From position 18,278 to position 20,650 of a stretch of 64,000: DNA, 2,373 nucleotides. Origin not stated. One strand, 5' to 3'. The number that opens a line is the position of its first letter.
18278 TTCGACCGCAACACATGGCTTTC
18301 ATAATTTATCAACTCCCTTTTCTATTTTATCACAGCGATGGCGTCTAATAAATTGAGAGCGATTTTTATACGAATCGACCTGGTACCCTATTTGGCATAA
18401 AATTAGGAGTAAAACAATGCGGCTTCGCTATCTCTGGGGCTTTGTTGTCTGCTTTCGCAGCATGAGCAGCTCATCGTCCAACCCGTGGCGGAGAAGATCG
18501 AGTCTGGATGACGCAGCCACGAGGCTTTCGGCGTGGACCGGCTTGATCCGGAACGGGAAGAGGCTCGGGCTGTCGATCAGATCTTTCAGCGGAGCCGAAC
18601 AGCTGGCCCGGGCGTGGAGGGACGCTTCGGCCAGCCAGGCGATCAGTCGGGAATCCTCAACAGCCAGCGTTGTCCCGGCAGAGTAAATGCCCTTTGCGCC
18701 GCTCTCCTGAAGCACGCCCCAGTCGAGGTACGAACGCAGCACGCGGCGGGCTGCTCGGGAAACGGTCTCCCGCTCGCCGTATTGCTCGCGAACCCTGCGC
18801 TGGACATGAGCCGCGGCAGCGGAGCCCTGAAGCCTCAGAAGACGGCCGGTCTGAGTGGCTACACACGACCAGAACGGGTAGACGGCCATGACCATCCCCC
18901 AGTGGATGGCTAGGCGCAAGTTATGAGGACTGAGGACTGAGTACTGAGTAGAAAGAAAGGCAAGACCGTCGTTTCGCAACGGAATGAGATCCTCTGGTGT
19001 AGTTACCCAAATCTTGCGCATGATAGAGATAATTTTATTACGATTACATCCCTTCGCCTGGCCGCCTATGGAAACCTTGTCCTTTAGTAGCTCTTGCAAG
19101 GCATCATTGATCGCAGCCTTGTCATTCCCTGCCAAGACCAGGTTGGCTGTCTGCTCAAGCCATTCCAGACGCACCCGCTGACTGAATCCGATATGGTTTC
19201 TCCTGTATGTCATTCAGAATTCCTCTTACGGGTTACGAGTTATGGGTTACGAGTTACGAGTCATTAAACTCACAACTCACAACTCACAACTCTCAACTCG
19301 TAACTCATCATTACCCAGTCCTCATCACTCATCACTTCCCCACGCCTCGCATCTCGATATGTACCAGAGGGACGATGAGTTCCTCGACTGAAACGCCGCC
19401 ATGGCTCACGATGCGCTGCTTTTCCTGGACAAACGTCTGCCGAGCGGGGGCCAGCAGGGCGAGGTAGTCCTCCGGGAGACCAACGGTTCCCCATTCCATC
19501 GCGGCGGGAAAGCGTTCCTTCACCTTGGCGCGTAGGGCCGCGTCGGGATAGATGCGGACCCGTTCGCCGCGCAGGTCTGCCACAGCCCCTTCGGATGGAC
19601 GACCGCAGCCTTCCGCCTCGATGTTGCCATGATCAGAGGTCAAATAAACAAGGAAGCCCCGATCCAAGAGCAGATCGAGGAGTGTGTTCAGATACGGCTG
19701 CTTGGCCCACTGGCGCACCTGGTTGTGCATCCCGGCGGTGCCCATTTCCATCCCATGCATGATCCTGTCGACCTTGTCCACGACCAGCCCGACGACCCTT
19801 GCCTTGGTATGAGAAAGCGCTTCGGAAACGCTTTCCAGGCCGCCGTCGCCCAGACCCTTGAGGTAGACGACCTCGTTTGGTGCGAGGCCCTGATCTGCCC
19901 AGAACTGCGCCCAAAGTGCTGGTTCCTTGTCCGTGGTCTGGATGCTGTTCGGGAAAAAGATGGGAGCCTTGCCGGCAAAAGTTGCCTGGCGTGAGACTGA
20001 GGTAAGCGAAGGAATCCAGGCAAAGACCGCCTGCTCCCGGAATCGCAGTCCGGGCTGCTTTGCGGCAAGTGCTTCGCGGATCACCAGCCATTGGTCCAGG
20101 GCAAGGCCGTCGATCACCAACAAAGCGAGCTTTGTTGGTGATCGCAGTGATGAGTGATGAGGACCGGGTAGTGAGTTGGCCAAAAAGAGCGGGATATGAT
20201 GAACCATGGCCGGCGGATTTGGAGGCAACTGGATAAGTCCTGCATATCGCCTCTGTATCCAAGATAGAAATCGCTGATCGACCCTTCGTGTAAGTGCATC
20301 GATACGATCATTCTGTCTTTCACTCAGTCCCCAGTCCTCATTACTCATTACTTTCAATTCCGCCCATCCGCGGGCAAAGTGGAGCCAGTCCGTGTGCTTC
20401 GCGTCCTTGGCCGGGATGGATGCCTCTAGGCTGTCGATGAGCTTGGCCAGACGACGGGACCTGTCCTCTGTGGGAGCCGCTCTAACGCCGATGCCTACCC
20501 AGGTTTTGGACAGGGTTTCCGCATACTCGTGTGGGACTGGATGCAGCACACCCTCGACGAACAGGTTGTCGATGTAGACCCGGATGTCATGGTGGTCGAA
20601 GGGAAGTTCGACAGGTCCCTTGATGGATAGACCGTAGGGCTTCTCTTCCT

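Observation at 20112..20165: Perfect 14-bp palindrome plus heptad repeat inside the pglZ coding sequence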

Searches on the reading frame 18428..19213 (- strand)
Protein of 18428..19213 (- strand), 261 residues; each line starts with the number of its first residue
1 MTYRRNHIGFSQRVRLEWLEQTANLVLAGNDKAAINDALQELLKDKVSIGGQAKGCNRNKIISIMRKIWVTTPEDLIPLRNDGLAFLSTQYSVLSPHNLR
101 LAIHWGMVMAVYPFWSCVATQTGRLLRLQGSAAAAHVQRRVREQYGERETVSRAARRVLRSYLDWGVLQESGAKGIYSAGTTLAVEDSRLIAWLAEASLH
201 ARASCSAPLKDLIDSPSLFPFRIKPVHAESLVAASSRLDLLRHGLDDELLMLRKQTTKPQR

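Call 8: search_protein_families(library=pfam, proteins=[window:18428-19213:-])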
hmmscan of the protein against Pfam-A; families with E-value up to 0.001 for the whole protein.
window:18428-19213:- (261 aa): 0 families

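Call 9: search_protein_families(library=padloc, proteins=[window:18428-19213:-])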
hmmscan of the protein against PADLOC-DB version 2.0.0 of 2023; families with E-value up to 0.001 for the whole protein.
window:18428-19213:- (261 aa): 3 families
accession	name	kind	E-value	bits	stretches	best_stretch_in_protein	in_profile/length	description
PDLC02444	BrxA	-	1.1e-99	330.9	1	1-255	1-250/251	BrxA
PDLC02437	BrxA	-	1.5e-48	163.4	1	7-247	3-231/238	BrxA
PDLC02449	BrxA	-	3.9e-05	21.7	1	113-214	99-199/236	BrxA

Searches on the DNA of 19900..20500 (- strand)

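Call 74: search_dna_similar(query=window:19900-20500:-, collection=plasmids, mode=distant, max_rows=15)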
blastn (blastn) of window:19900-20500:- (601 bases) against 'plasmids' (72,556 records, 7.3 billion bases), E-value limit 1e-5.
No match.

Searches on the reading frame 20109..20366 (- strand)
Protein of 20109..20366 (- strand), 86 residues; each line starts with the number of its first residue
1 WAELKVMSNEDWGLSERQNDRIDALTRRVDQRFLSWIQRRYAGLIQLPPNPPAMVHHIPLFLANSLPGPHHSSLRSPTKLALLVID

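Call 22: find_related_loci(query=A2, collection=metagenome_contigs, flank=6000)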
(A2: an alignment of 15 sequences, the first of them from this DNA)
Query A2 (86 aa) in metagenome_contigs; peptide patterns used: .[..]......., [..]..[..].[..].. (x = any residue, [..] = any of these).
152 stretches matched a pattern; 74 encode a relative of the query (tblastn E <= 1e-3); 74 distinct loci.
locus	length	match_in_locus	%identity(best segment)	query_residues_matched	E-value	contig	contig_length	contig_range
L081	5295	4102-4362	77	1-86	8e-41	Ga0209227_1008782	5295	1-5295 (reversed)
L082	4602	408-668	77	1-86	9e-41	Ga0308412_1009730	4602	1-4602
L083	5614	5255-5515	77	1-86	2e-40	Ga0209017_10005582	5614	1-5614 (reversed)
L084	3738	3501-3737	82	1-78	5e-40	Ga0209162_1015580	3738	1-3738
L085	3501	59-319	77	1-86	4e-39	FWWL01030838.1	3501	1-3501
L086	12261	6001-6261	76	1-86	1e-38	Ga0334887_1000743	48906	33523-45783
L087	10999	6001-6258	73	1-86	1e-38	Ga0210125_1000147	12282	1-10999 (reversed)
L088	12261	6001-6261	76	1-86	1e-38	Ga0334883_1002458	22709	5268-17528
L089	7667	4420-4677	80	1-86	3e-37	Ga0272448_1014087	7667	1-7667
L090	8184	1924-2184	75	1-86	4e-37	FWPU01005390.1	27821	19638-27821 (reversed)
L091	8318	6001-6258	83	1-86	2e-36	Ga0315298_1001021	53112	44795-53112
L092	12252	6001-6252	71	1-86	4e-36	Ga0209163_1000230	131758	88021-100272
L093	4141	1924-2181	71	1-86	4e-36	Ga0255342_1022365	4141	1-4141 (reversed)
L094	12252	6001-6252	71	1-86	4e-36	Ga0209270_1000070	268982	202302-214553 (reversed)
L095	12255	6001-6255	74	1-86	3e-36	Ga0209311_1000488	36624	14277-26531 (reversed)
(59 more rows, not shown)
